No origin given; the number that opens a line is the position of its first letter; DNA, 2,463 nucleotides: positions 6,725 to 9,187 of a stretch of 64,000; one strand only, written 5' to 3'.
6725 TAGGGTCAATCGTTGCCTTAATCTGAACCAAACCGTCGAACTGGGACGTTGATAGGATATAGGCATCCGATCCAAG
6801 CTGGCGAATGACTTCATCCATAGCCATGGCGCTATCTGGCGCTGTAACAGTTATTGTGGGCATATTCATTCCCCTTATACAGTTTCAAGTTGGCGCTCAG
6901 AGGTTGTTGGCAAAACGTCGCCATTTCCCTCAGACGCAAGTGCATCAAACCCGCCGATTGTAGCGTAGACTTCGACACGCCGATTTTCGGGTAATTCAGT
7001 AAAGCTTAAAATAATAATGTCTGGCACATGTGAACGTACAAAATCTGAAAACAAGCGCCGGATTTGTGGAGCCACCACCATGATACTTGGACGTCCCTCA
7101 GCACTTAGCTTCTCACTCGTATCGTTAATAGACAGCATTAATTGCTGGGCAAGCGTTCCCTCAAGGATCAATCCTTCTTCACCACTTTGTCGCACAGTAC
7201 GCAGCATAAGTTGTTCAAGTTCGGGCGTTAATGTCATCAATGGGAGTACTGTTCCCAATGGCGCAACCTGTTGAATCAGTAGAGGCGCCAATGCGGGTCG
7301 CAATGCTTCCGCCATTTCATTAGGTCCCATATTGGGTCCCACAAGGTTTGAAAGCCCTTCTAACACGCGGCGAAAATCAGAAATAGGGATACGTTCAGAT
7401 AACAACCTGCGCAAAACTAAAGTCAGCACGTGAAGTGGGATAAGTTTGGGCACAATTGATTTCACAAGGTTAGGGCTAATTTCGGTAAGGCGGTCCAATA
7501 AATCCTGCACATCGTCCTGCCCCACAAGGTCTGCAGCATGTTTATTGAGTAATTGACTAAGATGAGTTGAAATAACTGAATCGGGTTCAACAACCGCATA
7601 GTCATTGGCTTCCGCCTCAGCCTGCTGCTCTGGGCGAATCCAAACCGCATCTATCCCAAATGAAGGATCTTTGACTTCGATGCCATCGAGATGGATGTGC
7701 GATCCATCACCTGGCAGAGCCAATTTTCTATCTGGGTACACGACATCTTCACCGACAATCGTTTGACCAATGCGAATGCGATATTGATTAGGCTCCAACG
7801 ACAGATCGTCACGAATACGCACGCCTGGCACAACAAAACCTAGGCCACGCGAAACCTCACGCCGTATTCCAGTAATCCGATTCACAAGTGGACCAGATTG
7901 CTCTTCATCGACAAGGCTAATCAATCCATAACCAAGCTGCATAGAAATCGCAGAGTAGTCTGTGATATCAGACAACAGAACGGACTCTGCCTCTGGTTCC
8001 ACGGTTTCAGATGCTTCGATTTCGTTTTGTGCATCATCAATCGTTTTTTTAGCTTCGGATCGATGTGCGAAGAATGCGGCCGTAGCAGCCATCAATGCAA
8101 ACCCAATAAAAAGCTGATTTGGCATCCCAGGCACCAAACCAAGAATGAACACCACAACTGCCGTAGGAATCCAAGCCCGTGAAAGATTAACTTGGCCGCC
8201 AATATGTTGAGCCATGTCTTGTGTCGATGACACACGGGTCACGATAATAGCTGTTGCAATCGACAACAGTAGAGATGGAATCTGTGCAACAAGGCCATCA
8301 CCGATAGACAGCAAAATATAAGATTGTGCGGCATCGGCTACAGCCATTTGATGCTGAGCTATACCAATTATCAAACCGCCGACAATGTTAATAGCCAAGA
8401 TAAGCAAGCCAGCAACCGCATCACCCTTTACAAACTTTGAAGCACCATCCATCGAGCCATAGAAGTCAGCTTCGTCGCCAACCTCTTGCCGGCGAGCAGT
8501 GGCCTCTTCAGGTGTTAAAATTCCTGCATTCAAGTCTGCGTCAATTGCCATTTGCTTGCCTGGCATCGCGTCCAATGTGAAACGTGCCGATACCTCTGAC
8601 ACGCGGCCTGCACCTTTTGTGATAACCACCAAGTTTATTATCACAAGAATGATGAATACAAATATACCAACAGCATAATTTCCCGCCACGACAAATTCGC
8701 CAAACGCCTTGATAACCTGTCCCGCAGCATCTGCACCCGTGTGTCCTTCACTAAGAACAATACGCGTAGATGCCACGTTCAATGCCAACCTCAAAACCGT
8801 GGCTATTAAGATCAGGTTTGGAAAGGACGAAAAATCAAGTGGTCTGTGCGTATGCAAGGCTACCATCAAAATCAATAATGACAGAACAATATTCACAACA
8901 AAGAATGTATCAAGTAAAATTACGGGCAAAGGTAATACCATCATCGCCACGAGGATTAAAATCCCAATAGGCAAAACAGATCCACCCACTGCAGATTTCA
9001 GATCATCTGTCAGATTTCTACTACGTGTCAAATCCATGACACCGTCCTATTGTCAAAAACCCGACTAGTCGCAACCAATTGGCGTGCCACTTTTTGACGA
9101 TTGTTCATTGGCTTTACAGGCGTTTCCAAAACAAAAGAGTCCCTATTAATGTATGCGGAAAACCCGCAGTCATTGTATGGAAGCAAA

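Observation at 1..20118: AT-rich, gamma-type polar flagellar island inside an alphaproteobacterium-like, higher-GC chromosome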

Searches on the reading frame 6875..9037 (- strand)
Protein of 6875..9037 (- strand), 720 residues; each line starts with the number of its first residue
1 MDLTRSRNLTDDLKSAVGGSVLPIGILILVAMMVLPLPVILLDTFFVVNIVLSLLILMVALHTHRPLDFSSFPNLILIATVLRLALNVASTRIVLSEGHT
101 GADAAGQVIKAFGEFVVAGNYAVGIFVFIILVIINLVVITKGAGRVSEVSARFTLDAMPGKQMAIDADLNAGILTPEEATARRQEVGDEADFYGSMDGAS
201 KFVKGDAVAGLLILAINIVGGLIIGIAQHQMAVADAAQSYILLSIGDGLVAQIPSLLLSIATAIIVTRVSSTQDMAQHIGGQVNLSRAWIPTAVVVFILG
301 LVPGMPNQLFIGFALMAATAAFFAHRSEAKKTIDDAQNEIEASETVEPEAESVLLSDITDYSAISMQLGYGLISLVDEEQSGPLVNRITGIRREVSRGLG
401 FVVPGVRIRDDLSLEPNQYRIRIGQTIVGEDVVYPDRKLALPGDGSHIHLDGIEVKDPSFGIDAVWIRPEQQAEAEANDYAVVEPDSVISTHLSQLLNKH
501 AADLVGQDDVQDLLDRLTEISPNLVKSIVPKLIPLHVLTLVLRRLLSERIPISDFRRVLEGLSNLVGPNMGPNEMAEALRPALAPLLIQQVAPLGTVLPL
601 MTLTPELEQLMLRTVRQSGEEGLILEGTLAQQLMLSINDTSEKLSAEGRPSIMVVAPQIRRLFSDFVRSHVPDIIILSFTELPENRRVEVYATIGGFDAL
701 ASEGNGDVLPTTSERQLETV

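Call 5: search_protein_families(library=pfam, proteins=[window:6875-9037:-], max_evalue=0.01)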
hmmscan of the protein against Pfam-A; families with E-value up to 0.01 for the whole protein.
window:6875-9037:- (720 aa): 1 family
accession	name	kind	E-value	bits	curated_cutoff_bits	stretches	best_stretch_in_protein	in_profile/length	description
PF00771.25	FHIPEP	-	9.9e-239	794.6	29.1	1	30-685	2-655/657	FHIPEP family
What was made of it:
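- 6875..9037 (-): flhA, export gate. Pfam FHIPEP, E = 1e-238 (call 5).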

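Call 12: find_homologous_proteins(query=window:6875-9037:-, max_evalue=1e-50)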
Query window:6875-9037:- (720 aa): 8000 proteins with E <= 1e-50 among 8000 candidates; the best 120 are listed.
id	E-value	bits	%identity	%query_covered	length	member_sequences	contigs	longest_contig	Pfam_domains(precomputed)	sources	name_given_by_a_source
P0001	0.0e+0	1495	98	100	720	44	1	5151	PF00771.26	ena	-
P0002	0.0e+0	1412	94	100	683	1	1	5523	PF00771.26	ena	-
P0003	0.0e+0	1400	91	100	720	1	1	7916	PF00771.26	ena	-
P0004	0.0e+0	1397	91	100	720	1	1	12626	PF00771.26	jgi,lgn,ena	jgi:flagellar biosynthesis protein FlhA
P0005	0.0e+0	1397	91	100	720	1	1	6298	PF00771.26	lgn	-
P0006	0.0e+0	1397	91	100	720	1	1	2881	PF00771.26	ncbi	-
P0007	0.0e+0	1396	91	100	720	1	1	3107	PF00771.26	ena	-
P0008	0.0e+0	1396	91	100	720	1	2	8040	PF00771.26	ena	-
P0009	0.0e+0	1396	91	100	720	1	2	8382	PF00771.26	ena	-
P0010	0.0e+0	1396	91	100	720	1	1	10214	PF00771.26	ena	-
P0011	0.0e+0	1396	91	100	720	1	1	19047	PF00771.26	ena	-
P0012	0.0e+0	1396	91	100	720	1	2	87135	PF00771.26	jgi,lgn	jgi:flagellar biosynthesis protein FlhA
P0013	0.0e+0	1396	91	100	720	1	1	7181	PF00771.26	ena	-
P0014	0.0e+0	1396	91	100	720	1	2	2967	PF00771.26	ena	-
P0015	0.0e+0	1395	91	100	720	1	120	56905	PF00771.26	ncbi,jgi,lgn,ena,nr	ncbi:MAG: flagellar biosynthesis protein FlhA [Rhodobacteraceae bacterium]|jgi:flagellar biosynthesi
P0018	0.0e+0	1394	91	100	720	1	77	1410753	PF00771.26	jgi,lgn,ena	jgi:flagellar biosynthesis protein FlhA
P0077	0.0e+0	1377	90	100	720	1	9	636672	PF00771.26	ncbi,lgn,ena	-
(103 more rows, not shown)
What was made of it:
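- FlhA is 90-91% identical to proteins of Rhodobacteraceae MAGs, 86% to Celeribacter marinus and 74-75% to Seohaeicola and Roseicyclus (call 12).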

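Call 26: search_protein_representatives(protein=window:6875-9037:-)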
Query: 720 residues. Proteins with E-value up to 0.001 (for the whole library): 11916; up to 1e-10: 7525; up to 1e-30: 3004. The best 150 are listed.
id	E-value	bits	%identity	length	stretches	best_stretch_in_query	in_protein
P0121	1.4e-246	836.8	56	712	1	20-696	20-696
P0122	8.5e-190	649.2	49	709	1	20-699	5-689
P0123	1.8e-189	648.2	46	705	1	10-696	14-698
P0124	6.2e-178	610.0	47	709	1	21-696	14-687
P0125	7.1e-163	560.3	57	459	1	241-696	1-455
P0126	2.6e-162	558.4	55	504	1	67-568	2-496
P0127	1.9e-156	539.0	43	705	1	18-695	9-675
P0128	3.7e-156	538.1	42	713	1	22-691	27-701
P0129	3.1e-154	531.7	42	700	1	21-682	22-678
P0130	3.3e-154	531.6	41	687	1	18-694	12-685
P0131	4.2e-154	531.3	42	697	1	19-691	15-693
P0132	1.8e-153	529.2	42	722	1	21-704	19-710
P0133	1.9e-153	529.1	50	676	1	16-531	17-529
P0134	5.7e-153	527.5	41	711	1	18-695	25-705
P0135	1.2e-151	523.1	46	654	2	21-439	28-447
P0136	2.9e-151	521.9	39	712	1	18-693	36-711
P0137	5.3e-151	521.0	40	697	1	26-695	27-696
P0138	7.0e-151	520.6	40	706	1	19-704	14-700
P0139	7.2e-149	514.0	41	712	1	22-691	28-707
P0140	7.7e-149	513.9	40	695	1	21-694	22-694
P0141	1.8e-148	512.7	42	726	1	21-695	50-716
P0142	7.0e-147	507.4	40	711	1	20-684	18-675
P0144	9.5e-147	507.0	40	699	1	23-692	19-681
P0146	5.2e-145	501.2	41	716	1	9-699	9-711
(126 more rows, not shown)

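Call 27: list_cluster_members(proteins=[P0121, P0122, P0123, P0124, P0127, P0128, P0129, P0130, P0131, P0132])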
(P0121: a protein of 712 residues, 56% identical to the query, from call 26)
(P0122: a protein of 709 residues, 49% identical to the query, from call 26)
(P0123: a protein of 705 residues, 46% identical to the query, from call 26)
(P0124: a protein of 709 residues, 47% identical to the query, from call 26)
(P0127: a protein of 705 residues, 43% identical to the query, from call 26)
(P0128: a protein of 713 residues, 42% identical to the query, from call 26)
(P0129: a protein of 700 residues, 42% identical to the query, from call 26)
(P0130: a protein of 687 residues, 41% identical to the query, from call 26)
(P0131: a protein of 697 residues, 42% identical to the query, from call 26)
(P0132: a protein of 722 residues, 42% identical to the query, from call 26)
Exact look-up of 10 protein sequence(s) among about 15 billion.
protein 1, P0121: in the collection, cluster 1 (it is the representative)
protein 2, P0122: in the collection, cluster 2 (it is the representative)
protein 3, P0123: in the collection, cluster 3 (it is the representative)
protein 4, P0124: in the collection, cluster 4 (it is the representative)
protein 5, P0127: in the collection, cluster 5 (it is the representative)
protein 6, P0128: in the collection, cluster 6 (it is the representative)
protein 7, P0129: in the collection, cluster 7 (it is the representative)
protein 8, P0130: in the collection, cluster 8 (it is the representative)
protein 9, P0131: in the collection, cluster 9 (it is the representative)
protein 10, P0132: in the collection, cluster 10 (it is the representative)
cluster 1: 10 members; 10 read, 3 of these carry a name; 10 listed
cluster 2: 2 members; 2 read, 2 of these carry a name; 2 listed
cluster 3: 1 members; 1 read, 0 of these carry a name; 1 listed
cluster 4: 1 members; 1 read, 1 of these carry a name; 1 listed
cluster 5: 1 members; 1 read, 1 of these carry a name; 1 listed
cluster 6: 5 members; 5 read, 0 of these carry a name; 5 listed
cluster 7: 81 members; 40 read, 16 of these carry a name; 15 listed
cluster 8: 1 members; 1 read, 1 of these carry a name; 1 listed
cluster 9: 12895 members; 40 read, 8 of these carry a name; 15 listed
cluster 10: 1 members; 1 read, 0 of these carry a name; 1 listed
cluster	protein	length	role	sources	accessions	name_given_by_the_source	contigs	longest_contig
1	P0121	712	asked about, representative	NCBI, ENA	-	-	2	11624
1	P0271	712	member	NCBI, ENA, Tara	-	strand:+ start:301 stop:2439 length:2139 start_codon:yes stop_codon:yes gene_type:complete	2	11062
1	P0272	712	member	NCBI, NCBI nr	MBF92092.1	MAG: flagellar biosynthesis protein FlhA [Rickettsiales bacterium] | flagellar biosynthesis protein FlhA [Rickettsiales bacterium]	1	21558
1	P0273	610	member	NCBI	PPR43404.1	MAG: Flagellar biosynthesis protein FlhA, partial [Alphaproteobacteria bacterium ...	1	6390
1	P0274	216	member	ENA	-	-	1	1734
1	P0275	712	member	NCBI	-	-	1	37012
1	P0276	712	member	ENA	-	-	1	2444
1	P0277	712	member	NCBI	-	-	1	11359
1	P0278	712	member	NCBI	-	-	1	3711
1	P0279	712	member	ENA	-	-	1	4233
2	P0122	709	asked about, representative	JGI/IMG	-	flagellar biosynthesis protein FlhA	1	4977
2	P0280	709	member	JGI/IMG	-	flagellar biosynthesis protein FlhA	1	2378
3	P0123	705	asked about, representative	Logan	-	-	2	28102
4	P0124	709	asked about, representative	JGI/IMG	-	flagellar biosynthesis protein FlhA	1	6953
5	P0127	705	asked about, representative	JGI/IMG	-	flagellar biosynthesis protein FlhA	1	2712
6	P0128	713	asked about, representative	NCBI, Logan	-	-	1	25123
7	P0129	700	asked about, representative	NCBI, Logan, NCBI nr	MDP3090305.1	MAG: flagellar biosynthesis protein FlhA [Nitrospira sp.] | flagellar biosynthesis protein FlhA [Nitrospira sp.]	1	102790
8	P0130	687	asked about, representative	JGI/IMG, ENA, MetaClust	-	\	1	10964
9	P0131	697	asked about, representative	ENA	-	-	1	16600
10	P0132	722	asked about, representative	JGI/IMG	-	-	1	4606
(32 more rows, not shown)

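Call 32: find_encoding_contigs(protein=P0018, flank=10000, max_places=3)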
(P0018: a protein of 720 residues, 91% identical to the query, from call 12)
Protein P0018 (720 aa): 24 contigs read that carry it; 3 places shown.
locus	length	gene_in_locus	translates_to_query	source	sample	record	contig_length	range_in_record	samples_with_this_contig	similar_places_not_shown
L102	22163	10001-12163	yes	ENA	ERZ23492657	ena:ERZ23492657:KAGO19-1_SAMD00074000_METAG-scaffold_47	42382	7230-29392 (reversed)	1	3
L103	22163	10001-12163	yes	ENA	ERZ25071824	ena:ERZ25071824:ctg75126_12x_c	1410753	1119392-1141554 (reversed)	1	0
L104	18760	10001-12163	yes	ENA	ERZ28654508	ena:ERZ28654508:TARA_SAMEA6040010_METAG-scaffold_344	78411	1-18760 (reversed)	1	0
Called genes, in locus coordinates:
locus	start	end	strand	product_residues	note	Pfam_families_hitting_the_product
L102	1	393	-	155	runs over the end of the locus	PF07603:Lcl_C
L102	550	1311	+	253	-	PF01618:MotA_ExbB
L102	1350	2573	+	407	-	PF13677:MotB_plug, PF00691:OmpA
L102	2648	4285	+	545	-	PF02465:FliD_N, PF07195:FliD_C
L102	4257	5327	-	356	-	PF00158:Sigma54_activat, PF01078:Mg_chelatase (faint), PF14532:Sigma54_activ_2, PF07728:AAA_5 (faint), PF25601:AAA_lid_14, PF02954:HTH_8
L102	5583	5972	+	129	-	-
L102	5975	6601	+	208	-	-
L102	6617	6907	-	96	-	-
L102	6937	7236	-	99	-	PF04316:FlgM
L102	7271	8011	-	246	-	PF08666:SAF (faint), PF13144:ChapFlgA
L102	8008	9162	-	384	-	PF16548:FlgT_N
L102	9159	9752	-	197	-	PF02169:LPP20 (weak)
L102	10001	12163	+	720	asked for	PF00771:FHIPEP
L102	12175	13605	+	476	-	PF13401:AAA_22 (faint), PF00448:SRP54 (weak)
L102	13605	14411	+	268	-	PF00142:Fer4_NifH, PF01656:CbiA, PF02374:ArsA_ATPase (faint), PF09140:MipZ (weak), PF10609:ParA, PF13614:AAA_31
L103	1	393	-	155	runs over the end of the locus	PF07603:Lcl_C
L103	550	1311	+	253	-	PF01618:MotA_ExbB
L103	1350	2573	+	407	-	PF13677:MotB_plug, PF00691:OmpA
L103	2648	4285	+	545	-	PF02465:FliD_N, PF07195:FliD_C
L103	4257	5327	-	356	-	PF00158:Sigma54_activat, PF01078:Mg_chelatase (faint), PF14532:Sigma54_activ_2, PF07728:AAA_5 (weak), PF25601:AAA_lid_14, PF02954:HTH_8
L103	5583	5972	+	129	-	-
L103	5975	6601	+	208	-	-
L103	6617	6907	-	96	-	-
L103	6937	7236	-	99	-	PF04316:FlgM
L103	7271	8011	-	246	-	PF08666:SAF (weak), PF13144:ChapFlgA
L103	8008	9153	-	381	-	PF16548:FlgT_N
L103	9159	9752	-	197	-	PF02169:LPP20 (weak)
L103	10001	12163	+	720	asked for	PF00771:FHIPEP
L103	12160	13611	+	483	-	PF13401:AAA_22 (faint), PF00448:SRP54 (weak)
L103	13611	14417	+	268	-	PF00142:Fer4_NifH, PF01656:CbiA, PF02374:ArsA_ATPase (faint), PF09140:MipZ (weak), PF10609:ParA, PF13614:AAA_31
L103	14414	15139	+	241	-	PF04542:Sigma70_r2, PF04539:Sigma70_r3, PF08281:Sigma70_r4_2 (weak), PF04545:Sigma70_r4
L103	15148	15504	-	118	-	-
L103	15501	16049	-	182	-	-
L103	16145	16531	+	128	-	-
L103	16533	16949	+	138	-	PF00460:Flg_bb_rod (weak), PF06429:Flg_bbr_C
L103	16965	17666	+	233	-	PF03963:FlgD, PF13860:FlgD_ig (weak)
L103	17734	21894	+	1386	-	PF00460:Flg_bb_rod (weak), PF22692:LlgE_F_G_D1, PF07559:FlgE_D2, PF06429:Flg_bbr_C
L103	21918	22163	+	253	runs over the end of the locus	PF22692:LlgE_F_G_D1 (weak), PF06429:Flg_bbr_C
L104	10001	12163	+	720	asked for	PF00771:FHIPEP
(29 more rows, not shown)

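Call 33: find_encoding_contigs(protein=P0077, flank=10000, max_places=2)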
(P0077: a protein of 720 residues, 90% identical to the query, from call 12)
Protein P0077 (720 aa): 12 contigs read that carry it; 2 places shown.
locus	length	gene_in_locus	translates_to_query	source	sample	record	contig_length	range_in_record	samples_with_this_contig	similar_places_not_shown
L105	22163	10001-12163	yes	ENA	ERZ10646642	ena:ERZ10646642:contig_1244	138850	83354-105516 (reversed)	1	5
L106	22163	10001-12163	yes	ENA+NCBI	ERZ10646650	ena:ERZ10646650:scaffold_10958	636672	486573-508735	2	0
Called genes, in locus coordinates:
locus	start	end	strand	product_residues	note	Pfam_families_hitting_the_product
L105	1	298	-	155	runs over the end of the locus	PF07603:Lcl_C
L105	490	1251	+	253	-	PF01618:MotA_ExbB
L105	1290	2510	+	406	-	PF13677:MotB_plug, PF00691:OmpA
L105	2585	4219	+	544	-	PF02465:FliD_N, PF07195:FliD_C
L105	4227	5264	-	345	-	PF00158:Sigma54_activat, PF01078:Mg_chelatase (faint), PF14532:Sigma54_activ_2, PF25601:AAA_lid_14, PF02954:HTH_8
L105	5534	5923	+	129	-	-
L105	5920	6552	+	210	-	-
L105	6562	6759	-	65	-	-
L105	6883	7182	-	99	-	PF04316:FlgM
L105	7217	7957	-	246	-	PF08666:SAF (weak), PF13144:ChapFlgA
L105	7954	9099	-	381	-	PF16548:FlgT_N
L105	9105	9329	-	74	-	-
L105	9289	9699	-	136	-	-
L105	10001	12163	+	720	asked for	PF00771:FHIPEP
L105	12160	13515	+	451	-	PF00448:SRP54 (faint), PF13401:AAA_22 (weak)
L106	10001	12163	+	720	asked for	PF00771:FHIPEP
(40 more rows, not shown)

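Call 48: search_solved_structures(query=window:6875-9037:-, max_evalue=1e-10)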
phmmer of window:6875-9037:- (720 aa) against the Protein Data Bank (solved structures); distinct sequences matched with E-value up to 1e-10: 20.
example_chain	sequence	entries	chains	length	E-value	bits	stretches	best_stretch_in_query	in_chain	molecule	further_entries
36hw_A2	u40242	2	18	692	2.3e-180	604.8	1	22-696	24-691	Flagellar biosynthesis protein FlhA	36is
7amy_A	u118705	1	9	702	5.3e-175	587.1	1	4-695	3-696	Flagellar biosynthesis protein FlhA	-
12dv_B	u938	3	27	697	2.3e-122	413.2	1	21-694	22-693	Flagellar biosynthesis protein FlhA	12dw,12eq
7alw_A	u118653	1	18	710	3.5e-108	366.3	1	22-688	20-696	Low calcium response protein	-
7awa_A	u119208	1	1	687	1.3e-90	308.2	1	21-344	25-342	Secretion system apparatus protein SsaV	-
3a5i_A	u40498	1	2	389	6.5e-61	210.1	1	348-696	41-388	Flagellar biosynthesis protein flhA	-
6ai0_A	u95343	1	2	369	8.2e-61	209.8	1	355-696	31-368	Flagellar biosynthesis protein FlhA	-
7ctn_A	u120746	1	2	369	2.3e-60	208.3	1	361-696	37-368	Flagellar biosynthesis protein FlhA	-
6ch1_A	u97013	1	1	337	4.1e-60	207.4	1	363-696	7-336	Flagellar biosynthesis protein FlhA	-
6ch2_A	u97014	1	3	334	4.5e-60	207.3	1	363-696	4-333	Flagellar biosynthesis protein FlhA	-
6ai3_A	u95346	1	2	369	5.9e-60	206.9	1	355-696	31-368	Flagellar biosynthesis protein FlhA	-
6ai2_A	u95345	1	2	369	1.3e-59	205.8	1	355-696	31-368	Flagellar biosynthesis protein FlhA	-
6ai1_A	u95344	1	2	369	1.5e-59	205.6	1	355-696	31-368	Flagellar biosynthesis protein FlhA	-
6ch3_A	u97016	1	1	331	4.6e-59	204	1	363-695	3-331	Flagellar biosynthesis protein FlhA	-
3myd_A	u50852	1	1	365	7.3e-58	200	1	344-694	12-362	Flagellar biosynthesis protein flhA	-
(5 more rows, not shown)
